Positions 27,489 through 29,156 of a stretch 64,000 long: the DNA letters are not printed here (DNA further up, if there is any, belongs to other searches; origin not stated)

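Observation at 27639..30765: Translationally coupled operon of a HemN-like rSAM enzyme, a second rSAM enzyme and a formyltransferase, divergent from a glycosyltransferase/PQQ-propeller operon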

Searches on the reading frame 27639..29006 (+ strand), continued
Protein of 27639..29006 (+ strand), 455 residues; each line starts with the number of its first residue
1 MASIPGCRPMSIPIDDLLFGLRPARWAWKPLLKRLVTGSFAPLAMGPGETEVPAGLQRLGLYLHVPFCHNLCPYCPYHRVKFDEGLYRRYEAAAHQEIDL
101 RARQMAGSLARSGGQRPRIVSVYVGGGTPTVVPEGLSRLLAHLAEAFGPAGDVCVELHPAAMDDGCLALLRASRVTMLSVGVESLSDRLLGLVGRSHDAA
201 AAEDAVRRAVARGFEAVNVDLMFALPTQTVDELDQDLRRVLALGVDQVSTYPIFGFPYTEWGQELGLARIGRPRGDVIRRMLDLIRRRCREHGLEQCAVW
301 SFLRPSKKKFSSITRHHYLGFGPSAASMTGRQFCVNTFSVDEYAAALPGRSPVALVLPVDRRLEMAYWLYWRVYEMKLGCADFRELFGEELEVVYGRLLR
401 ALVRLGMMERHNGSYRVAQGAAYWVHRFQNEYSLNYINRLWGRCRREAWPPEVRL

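Call 43: find_encoding_contigs(protein=P0067, flank=10000, max_places=1)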
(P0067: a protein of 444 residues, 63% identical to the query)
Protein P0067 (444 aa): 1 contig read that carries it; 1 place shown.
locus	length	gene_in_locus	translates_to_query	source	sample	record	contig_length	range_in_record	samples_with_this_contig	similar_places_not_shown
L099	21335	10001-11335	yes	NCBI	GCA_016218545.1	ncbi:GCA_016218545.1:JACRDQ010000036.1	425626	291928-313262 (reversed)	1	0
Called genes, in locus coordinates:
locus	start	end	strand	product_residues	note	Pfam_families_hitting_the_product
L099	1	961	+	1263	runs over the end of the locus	PF02128:Peptidase_M36 (faint)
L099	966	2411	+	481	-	PF00128:Alpha-amylase, PF11941:DUF3459 (faint)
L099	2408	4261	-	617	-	-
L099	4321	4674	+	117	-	-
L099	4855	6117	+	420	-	PF01979:Amidohydro_1, PF07969:Amidohydro_3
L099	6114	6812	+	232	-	PF00702:Hydrolase, PF12710:HAD, PF13419:HAD_2, PF13242:Hydrolase_like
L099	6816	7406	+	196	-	PF04961:FTCD_C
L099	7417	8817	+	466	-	PF01554:MatE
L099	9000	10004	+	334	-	PF04389:Peptidase_M28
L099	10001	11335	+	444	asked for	PF04055:Radical_SAM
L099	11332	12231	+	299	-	PF04055:Radical_SAM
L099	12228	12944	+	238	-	PF00551:Formyl_trans_N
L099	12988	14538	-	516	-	PF01943:Polysacc_synt, PF13440:Polysacc_synt_3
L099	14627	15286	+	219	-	-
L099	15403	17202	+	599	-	PF17297:PEPCK_N, PF00821:PEPCK_GTP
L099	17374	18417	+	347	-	-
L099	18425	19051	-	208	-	PF01865:PhoU_div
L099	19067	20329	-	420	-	PF00656:Peptidase_C14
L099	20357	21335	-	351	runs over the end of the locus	PF00217:ATP-gua_Ptrans, PF27454:McsB_C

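Call 45: find_encoding_contigs(protein=P0049, flank=10000, max_places=1)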
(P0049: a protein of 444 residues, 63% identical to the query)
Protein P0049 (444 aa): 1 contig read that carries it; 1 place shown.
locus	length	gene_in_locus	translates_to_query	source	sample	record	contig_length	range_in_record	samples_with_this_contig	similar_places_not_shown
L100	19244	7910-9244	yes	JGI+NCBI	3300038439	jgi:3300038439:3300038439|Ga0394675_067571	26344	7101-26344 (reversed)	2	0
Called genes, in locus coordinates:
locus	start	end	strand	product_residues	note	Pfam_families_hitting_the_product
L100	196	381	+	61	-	-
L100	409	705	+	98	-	-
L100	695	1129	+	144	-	PF13650:Asp_protease_2 (weak), PF13975:gag-asp_proteas (weak)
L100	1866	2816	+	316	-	PF03190:Thioredox_DsbH, PF00085:Thioredoxin (weak), PF13899:Thioredoxin_7, PF13098:Thioredoxin_2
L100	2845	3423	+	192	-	-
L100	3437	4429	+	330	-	PF00348:polyprenyl_synt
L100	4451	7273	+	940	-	PF01564:Spermine_synth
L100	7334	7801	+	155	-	PF02915:Rubrerythrin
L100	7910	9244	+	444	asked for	PF04055:Radical_SAM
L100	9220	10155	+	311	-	PF04055:Radical_SAM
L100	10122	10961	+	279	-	PF00551:Formyl_trans_N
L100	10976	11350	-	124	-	-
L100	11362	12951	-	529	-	PF00004:AAA, PF17862:AAA_lid_3 (weak)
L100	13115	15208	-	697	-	PF12974:Phosphonate-bd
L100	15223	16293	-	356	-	PF12710:HAD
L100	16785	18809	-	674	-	PF00072:Response_reg, PF00989:PAS, PF08447:PAS_3, PF13426:PAS_9 (faint), PF00512:HisKA, PF02518:HATPase_c, PF00072:Response_reg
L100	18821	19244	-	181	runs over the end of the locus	PF26618:DUF8196 (weak)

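Call 47: search_solved_structures(query=window:27666-29006:+, max_evalue=0.01, show_alignments=2)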
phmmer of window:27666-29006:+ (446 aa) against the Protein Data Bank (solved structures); distinct sequences matched with E-value up to 0.01: 2.
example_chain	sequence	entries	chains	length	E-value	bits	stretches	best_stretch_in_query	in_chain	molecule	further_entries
9p2u_A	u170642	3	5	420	7.6e-24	87.8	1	48-326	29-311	Radical S-adenosylmethionine methyltransferase NocN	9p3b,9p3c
1olt_A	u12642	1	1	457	2.2e-20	76.4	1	49-248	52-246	OXYGEN-INDEPENDENT COPROPORPHYRINOGEN III OXIDASE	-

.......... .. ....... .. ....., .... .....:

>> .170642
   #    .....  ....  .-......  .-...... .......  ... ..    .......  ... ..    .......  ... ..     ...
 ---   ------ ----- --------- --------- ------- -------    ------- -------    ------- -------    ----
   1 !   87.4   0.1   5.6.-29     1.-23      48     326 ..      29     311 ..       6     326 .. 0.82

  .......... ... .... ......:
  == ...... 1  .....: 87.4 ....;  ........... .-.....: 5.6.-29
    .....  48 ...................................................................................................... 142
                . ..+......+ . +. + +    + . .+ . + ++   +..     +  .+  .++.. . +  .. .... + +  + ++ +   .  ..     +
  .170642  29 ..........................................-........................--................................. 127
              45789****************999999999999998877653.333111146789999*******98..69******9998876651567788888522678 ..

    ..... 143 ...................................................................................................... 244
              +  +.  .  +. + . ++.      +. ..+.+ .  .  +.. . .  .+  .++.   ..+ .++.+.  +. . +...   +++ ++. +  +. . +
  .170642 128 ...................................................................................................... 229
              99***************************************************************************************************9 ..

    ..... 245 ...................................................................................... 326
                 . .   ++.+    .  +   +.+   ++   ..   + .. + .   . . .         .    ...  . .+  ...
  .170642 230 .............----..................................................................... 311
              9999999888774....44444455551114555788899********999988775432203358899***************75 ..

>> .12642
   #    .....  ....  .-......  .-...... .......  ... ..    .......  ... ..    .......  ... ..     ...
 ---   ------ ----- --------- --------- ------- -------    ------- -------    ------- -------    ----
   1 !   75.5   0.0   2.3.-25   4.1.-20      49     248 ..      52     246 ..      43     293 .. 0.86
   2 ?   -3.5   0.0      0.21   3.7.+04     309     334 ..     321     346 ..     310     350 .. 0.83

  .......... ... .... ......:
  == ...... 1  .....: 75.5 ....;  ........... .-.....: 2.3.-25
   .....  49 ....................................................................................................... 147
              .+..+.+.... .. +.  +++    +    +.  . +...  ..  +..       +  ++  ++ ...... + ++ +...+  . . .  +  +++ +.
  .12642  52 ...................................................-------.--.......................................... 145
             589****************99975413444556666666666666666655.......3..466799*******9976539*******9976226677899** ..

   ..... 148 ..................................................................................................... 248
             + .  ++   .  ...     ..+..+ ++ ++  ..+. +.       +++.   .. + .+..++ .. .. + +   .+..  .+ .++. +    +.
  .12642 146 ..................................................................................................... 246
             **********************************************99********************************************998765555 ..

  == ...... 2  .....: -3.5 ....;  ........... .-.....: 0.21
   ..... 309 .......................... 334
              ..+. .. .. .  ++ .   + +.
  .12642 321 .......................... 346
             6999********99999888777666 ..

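Call 63: search_protein_families(library=pfam, alignment_id=A3, max_evalue=0.00001)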
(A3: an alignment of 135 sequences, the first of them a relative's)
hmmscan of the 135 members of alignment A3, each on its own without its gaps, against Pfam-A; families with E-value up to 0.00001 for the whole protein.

A. member 1, L001:7370-8161:+ (263 aa): 0 families

B. families by the number of members that match (of 135 scanned): 179 families (the first 25 are shown)
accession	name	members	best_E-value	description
PF04055.27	Radical_SAM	3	2.7e-28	Radical SAM superfamily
PF18962.6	Por_Secre_tail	3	7e-15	Secretion system C-terminal sorting domain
PF13432.12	TPR_16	3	5.3e-14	Tetratricopeptide repeat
PF13174.12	TPR_6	3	1.9e-12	Tetratricopeptide repeat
PF13460.12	NAD_binding_10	3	6.9e-11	NAD(P)H-binding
PF03051.21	Peptidase_C1_2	2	2.7e-147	Peptidase C1-like family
PF00902.23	TatC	2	7.2e-69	Sec-independent protein translocase protein (TatC)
PF00348.22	polyprenyl_synt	2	9.4e-68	Polyprenyl synthetase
PF13424.12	TPR_12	2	9e-61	Tetratricopeptide repeat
PF00515.34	TPR_1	2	1.5e-49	Tetratricopeptide repeat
PF03916.19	NrfD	2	6.8e-42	Polysulphide reductase, NrfD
PF07719.23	TPR_2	2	4.6e-40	Tetratricopeptide repeat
PF13374.12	TPR_10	2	6e-40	Tetratricopeptide repeat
PF13181.12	TPR_8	2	2e-38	Tetratricopeptide repeat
PF07676.18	PD40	2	2.2e-34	WD40-like Beta Propeller Repeat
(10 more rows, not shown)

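Call 66: search_protein_families(library=ncbifam, proteins=[L098:11339-12361:+], max_evalue=0.01)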
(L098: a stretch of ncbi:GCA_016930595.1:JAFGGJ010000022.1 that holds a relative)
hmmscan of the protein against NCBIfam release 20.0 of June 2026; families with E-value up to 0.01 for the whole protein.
L098:11339-12361:+ (340 aa): 0 families
